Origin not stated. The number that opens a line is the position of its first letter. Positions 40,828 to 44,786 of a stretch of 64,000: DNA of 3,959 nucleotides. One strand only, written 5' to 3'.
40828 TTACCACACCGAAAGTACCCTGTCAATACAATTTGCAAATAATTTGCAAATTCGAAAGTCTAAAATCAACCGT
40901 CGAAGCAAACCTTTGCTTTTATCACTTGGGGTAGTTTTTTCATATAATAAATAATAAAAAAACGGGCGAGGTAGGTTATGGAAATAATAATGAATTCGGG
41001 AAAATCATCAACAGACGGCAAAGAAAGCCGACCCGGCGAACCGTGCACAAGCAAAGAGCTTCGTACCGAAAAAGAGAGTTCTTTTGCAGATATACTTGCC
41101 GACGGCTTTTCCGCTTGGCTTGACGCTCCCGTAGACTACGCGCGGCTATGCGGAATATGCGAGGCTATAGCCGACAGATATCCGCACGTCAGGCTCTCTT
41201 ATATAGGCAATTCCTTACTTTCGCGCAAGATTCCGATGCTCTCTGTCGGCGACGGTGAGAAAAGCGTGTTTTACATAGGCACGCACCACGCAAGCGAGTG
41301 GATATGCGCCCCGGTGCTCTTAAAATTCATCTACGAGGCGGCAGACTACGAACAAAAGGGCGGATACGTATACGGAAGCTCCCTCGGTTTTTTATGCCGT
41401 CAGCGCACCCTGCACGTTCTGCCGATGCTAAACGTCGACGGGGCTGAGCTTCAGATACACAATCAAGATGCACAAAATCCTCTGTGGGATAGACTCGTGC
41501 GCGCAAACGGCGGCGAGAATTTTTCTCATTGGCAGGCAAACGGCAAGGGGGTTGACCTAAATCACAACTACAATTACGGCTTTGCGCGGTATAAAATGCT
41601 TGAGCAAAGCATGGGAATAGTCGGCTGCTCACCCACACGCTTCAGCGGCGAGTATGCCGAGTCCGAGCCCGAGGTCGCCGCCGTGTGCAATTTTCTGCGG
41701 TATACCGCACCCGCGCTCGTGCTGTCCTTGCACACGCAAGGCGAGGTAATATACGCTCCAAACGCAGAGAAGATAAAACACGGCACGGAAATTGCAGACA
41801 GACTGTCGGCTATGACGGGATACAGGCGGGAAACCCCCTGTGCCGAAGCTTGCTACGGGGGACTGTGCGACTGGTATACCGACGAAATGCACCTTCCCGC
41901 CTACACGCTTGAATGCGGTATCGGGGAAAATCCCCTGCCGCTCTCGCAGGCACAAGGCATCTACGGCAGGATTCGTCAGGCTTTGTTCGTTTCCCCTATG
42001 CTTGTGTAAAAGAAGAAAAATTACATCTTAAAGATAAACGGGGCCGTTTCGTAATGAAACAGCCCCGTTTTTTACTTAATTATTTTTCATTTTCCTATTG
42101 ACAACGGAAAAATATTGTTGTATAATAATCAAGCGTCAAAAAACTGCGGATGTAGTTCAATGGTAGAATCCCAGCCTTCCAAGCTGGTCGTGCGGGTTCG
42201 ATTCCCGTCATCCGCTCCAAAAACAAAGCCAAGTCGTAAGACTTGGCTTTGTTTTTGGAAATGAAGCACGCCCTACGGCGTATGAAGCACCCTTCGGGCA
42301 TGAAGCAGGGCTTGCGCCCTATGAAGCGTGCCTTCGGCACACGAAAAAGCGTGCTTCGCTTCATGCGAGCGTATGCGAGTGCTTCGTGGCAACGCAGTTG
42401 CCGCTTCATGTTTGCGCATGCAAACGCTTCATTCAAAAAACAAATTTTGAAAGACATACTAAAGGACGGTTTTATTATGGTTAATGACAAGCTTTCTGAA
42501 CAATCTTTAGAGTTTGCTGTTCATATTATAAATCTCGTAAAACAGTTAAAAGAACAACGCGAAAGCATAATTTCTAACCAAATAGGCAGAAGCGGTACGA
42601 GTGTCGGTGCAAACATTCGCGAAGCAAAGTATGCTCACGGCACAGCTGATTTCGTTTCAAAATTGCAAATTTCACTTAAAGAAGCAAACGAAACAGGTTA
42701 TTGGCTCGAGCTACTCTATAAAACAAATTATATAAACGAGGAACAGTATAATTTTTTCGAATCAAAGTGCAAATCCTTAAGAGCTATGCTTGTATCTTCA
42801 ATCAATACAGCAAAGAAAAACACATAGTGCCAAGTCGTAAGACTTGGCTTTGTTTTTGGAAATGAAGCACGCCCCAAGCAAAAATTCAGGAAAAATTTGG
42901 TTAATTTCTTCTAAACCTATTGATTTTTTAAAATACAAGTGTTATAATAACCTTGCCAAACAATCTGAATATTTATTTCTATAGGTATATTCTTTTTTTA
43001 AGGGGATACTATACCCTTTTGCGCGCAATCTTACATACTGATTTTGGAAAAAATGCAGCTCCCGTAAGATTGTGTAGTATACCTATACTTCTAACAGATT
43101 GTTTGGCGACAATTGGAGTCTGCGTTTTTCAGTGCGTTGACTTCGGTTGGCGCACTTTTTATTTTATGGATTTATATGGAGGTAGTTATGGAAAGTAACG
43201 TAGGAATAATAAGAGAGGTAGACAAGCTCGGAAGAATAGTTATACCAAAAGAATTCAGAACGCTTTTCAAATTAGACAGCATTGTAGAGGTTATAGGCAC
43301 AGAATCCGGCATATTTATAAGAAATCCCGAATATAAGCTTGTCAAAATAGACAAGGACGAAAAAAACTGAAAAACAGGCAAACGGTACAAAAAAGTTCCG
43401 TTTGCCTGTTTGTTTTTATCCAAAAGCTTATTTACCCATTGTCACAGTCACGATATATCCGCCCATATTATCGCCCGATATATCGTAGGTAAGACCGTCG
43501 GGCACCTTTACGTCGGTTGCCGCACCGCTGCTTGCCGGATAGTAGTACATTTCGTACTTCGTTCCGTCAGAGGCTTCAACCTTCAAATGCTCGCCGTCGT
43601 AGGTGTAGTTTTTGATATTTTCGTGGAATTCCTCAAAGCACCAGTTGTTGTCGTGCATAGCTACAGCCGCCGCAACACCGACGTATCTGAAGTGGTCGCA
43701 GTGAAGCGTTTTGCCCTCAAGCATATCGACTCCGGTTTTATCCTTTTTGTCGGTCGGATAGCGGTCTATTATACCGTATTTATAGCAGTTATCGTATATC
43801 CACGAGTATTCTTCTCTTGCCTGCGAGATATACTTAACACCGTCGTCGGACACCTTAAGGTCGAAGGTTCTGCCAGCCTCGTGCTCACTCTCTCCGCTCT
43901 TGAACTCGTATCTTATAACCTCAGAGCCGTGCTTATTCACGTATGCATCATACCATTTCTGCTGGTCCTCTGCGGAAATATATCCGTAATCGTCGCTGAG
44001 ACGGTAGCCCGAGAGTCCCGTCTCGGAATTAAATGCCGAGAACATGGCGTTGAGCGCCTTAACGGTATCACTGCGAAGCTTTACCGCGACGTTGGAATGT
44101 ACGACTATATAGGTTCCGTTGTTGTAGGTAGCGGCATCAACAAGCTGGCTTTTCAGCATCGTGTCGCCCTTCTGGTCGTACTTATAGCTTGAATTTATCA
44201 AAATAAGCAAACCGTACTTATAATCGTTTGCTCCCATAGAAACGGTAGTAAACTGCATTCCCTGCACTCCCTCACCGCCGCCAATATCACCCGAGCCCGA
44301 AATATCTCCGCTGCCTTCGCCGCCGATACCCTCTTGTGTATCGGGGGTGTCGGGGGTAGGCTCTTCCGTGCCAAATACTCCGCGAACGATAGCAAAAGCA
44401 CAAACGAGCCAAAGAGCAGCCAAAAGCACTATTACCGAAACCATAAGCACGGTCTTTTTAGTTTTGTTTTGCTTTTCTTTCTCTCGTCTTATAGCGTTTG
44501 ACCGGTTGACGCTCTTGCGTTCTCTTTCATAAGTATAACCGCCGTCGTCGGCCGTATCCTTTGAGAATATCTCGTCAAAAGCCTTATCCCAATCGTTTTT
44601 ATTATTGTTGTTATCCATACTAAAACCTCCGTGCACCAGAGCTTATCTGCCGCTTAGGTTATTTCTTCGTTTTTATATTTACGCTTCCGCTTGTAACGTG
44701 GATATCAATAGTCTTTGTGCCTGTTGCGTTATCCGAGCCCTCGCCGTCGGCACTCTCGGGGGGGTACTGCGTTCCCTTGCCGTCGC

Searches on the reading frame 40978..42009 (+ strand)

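Call 12: search_protein_families(library=pfam, proteins=[window:40978-42009:+], max_evalue=0.01)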
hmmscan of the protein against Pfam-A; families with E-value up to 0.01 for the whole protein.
window:40978-42009:+ (343 aa): 1 family
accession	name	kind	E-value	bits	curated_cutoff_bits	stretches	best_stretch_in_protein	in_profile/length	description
PF00246.29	Peptidase_M14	-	1.2e-27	97.7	21.6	1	61-267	5-197/286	Zinc carboxypeptidase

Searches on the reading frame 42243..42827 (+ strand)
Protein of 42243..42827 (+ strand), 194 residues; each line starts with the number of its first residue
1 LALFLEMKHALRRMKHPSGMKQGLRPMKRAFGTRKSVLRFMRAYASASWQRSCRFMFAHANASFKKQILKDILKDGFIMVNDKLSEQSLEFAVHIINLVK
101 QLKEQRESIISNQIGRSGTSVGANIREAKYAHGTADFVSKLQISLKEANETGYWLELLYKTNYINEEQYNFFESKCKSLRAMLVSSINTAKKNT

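Call 12: search_protein_families(library=pfam, proteins=[window:42243-42827:+], max_evalue=0.01)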
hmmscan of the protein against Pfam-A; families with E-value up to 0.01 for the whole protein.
window:42243-42827:+ (194 aa): 1 family
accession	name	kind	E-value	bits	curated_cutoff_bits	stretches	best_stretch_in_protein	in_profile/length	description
PF05635.17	23S_rRNA_IVP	-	4.6e-27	94.8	33.8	1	85-184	6-105/106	23S rRNA-intervening sequence protein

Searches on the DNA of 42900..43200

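Call 81: search_rna_families(source=window, start=42900, end=43200, threshold=evalue, max_evalue=10)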
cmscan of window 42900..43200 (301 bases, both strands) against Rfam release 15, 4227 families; matches with E-value up to 10: 0.
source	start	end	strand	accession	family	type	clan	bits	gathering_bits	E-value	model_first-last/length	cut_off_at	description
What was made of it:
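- On Any curated Rfam 15 family: Copy A region at E<=10: nothing (call 81).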

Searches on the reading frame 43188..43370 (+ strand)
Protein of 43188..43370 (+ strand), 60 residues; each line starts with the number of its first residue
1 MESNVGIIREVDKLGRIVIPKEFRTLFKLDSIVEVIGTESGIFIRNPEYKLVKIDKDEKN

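Call 12: search_protein_families(library=pfam, proteins=[window:43188-43370:+], max_evalue=0.01)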
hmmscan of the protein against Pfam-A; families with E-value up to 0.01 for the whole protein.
window:43188-43370:+ (60 aa): 2 families
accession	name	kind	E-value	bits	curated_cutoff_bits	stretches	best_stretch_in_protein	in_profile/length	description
PF02381.23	MraZ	-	2.1e-05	24.8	23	1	10-47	9-46/72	MraZ protein, putative antitoxin-like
PF04014.23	MazE_antitoxin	-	0.00051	20.4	24.7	1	9-45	2-41/48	Antidote-toxin recognition MazE, bacterial antitoxin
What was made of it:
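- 43178..43370 (+): Copy A ribosome-binding site and the controlled gene, a 60-aa AbrB-fold (MraZ/MazE-like) protein. Call 12.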

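Call 14: find_homologous_proteins(query=window:43188-43370:+)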
Query window:43188-43370:+ (60 aa): 28 proteins with E <= 0.001 among 29 candidates.
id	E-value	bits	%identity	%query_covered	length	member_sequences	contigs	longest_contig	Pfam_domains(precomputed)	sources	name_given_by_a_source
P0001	4.3e-30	119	100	100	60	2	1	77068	PF02381.24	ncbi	-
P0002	3.5e-17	79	67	100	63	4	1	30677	-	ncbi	-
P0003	4.2e-17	78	67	100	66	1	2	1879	PF04014.24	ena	-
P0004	3.7e-16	75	69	97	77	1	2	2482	-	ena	-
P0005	4.4e-16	75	69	97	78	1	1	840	PF04014.24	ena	-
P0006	4.6e-16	75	69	97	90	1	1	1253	PF04014.24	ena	-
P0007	5.3e-16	75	68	93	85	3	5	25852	PF04014.24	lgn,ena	-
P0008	5.9e-16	75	71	92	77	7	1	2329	-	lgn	-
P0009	9.0e-16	74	66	97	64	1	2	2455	PF02381.24,PF04014.24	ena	-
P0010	4.9e-15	72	59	98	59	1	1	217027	-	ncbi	-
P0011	7.0e-15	71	63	98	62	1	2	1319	PF04014.24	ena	-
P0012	8.7e-15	71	69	85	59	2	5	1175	PF04014.24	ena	-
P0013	1.0e-14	71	63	95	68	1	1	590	-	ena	-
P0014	2.1e-14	70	60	100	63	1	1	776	PF04014.24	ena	-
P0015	3.9e-14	69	66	88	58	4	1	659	-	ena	-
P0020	1.6e-13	67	57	100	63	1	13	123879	PF04014.24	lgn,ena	-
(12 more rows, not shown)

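Call 15: find_encoding_contigs(protein=P0002, flank=3000, max_places=3)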
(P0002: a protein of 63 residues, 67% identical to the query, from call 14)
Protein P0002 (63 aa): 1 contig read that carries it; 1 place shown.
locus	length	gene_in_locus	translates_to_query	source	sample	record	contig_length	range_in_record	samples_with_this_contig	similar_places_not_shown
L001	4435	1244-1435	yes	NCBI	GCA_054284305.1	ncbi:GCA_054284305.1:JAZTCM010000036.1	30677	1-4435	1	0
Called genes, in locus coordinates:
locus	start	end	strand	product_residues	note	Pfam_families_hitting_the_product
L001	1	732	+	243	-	?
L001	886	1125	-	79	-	-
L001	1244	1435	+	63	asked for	-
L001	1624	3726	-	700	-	PF06480:FtsH_ext, PF00004:AAA, PF07728:AAA_5 (faint), PF17862:AAA_lid_3, PF01434:Peptidase_M41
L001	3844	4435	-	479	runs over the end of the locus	PF01171:ATP_bind_3, PF09179:TilS (faint), PF11734:TilS_C (faint)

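Call 16: find_encoding_contigs(protein=P0010, flank=3000, max_places=3)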
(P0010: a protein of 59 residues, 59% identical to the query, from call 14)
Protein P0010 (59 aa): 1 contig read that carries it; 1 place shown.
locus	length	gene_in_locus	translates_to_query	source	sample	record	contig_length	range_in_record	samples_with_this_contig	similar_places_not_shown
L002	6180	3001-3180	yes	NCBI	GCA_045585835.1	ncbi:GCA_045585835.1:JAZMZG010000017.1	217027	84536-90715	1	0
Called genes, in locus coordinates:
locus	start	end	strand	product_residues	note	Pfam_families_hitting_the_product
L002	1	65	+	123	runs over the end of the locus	PF06686:SpoIIIAC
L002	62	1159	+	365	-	PF09546:Spore_III_AE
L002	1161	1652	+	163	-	PF09581:Spore_III_AF (weak)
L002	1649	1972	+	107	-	-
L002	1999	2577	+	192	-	PF12685:SpoIIIAH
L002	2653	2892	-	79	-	-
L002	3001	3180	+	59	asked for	-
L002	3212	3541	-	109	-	PF09682:Phage_holin_6_1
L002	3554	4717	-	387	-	PF01510:Amidase_2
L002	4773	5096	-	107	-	-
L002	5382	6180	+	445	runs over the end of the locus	PF01595:CNNM, PF00571:CBS (weak), PF03471:CorC_HlyC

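Call 17: find_encoding_contigs(protein=P0020, flank=3000, max_places=4)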
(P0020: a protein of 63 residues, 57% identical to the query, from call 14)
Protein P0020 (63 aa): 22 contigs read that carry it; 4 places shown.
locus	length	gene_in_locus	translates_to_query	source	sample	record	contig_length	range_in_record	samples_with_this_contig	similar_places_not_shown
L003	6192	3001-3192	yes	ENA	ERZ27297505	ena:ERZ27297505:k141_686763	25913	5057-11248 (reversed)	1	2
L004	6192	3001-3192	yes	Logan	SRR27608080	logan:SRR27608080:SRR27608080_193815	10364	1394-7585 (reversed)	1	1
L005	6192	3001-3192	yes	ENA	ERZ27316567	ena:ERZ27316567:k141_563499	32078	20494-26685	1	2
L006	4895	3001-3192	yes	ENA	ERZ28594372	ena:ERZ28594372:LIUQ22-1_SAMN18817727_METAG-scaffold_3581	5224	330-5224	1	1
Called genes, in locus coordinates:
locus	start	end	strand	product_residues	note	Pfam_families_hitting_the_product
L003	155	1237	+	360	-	PF26363:Phospholipase-like (faint), PF11187:Mbeg1-like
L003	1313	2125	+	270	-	PF06738:ThrE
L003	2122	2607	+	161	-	PF12821:ThrE_2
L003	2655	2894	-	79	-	-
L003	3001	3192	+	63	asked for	PF04014:MazE_antitoxin (weak)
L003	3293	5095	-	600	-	PF02776:TPP_enzyme_N, PF00205:TPP_enzyme_M, PF02775:TPP_enzyme_C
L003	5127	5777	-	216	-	PF00702:Hydrolase, PF13419:HAD_2, PF13242:Hydrolase_like (weak)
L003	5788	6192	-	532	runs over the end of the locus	PF00682:HMGL-like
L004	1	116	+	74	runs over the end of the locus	PF20076:DUF6472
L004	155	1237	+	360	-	PF26363:Phospholipase-like (faint), PF11187:Mbeg1-like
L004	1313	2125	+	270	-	PF06738:ThrE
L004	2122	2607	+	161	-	PF12821:ThrE_2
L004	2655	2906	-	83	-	-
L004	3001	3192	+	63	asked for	PF04014:MazE_antitoxin (weak)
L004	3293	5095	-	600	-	PF02776:TPP_enzyme_N, PF00205:TPP_enzyme_M, PF02775:TPP_enzyme_C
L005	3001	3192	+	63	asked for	PF04014:MazE_antitoxin (weak)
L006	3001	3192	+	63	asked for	PF04014:MazE_antitoxin (weak)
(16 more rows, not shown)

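Call 67: find_encoding_contigs(protein=P0001, flank=1000, max_places=3)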
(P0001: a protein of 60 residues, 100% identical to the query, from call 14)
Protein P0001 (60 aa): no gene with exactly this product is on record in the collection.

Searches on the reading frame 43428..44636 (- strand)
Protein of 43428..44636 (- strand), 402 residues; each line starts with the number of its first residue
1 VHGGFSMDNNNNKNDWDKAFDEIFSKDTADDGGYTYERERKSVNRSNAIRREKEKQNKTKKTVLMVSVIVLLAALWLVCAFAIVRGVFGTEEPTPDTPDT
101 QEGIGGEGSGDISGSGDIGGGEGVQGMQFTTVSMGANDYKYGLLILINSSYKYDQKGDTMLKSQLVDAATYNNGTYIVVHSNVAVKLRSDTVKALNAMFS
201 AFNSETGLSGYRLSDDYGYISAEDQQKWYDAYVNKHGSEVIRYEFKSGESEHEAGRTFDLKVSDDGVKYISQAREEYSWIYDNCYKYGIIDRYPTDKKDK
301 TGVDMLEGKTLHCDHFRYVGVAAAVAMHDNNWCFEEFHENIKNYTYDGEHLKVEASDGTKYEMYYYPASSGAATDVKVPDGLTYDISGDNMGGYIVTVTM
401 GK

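Call 12: search_protein_families(library=pfam, proteins=[window:43428-44636:-], max_evalue=0.01)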
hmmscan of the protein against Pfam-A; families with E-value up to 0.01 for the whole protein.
window:43428-44636:- (402 aa): 1 family
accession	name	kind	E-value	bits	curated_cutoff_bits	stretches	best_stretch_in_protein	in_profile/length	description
PF02557.22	VanY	-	3.1e-14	53.3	25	1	186-305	3-122/132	D-alanyl-D-alanine carboxypeptidase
